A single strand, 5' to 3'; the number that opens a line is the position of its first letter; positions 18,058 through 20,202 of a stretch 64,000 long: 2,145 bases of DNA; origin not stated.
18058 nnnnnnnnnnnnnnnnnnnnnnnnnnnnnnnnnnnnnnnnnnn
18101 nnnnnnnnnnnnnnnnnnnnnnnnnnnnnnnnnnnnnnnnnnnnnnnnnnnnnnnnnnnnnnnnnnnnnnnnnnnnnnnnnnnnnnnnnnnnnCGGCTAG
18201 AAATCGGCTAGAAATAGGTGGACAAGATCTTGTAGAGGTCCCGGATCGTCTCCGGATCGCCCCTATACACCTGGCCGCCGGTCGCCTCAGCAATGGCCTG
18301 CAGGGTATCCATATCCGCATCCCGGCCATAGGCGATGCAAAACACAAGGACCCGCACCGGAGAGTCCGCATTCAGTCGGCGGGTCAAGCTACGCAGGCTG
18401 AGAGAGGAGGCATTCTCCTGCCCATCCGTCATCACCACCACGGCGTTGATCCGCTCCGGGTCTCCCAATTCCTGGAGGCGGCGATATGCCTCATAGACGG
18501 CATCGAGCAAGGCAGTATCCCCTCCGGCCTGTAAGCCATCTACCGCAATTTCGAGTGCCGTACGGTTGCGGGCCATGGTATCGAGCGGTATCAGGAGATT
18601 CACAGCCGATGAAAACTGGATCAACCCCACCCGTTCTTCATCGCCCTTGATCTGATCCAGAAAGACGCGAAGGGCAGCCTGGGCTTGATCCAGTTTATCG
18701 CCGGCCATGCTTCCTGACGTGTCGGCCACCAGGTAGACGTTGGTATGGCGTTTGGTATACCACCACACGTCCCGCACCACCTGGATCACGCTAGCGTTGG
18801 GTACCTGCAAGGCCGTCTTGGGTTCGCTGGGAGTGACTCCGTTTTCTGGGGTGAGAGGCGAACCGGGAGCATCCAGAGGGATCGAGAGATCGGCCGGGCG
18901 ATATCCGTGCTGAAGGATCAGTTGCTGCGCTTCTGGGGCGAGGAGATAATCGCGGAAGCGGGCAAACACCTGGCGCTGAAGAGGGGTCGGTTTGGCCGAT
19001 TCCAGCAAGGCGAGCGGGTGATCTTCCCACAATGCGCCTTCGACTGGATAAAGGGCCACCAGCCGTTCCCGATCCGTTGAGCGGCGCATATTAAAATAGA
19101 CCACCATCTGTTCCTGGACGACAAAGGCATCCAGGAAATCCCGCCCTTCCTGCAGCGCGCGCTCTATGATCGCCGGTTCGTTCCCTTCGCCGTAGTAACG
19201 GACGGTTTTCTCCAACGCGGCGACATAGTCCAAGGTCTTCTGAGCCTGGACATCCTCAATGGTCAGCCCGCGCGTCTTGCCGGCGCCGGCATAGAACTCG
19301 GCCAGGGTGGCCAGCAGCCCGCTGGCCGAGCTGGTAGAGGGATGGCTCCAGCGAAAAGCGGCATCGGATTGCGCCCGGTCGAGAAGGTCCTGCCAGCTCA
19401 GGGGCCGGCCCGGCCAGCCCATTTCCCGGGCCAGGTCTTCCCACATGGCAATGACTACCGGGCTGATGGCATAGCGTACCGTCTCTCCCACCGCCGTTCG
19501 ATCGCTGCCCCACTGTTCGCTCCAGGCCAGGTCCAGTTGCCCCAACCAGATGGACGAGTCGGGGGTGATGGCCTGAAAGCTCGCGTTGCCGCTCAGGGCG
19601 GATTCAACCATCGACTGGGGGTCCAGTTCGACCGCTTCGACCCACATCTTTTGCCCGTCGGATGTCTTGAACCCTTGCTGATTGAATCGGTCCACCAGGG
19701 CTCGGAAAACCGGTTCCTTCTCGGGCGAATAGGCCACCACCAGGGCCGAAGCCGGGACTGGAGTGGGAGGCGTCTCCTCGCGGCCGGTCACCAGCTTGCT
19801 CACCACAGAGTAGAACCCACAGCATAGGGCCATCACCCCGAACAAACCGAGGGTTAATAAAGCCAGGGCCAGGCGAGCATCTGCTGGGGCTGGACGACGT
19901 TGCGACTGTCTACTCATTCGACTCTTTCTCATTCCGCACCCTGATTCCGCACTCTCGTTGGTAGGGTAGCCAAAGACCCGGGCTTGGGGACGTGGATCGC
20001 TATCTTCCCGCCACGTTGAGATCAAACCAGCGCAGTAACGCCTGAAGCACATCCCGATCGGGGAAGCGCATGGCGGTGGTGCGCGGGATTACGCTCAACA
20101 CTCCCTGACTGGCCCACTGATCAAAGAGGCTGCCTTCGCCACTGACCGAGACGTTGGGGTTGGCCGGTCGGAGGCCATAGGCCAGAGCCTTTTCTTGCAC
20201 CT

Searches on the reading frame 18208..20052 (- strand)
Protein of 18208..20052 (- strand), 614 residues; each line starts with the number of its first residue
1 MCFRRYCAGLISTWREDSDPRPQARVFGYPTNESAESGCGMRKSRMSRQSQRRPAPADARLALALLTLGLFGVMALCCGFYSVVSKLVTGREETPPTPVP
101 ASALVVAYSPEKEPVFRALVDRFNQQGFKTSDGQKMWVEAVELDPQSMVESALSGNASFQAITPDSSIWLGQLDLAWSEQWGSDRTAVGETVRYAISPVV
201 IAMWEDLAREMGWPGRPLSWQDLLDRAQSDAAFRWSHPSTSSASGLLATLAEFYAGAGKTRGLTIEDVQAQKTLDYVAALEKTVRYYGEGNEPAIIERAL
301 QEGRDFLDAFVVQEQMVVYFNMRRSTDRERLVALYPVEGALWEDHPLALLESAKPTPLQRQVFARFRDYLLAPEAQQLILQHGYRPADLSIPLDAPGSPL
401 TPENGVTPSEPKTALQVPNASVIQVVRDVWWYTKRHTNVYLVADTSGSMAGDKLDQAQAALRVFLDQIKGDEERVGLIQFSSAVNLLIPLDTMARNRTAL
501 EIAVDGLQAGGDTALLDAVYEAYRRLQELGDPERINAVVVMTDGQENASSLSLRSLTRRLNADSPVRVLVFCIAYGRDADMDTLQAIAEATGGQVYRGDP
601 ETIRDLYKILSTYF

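Call 66: search_protein_families(library=pfam, proteins=[window:18208-20052:-], max_evalue=0.00001)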
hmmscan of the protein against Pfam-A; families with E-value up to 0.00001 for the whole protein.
window:18208-20052:- (614 aa): 4 families
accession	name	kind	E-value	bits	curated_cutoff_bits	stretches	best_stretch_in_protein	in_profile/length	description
PF00092.34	VWA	-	4.3e-19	69.8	23.8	1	438-597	1-161/174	von Willebrand factor type A domain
PF13519.12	VWA_2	-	3.9e-15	56.8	27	1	439-545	1-107/107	von Willebrand factor type A domain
PF13531.11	SBP_bac_11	-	1.2e-13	51.8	25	1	104-385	1-227/227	Bacterial extracellular solute-binding protein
PF13768.12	VWA_3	-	6.9e-10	39.6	27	1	438-595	2-153/155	von Willebrand factor type A domain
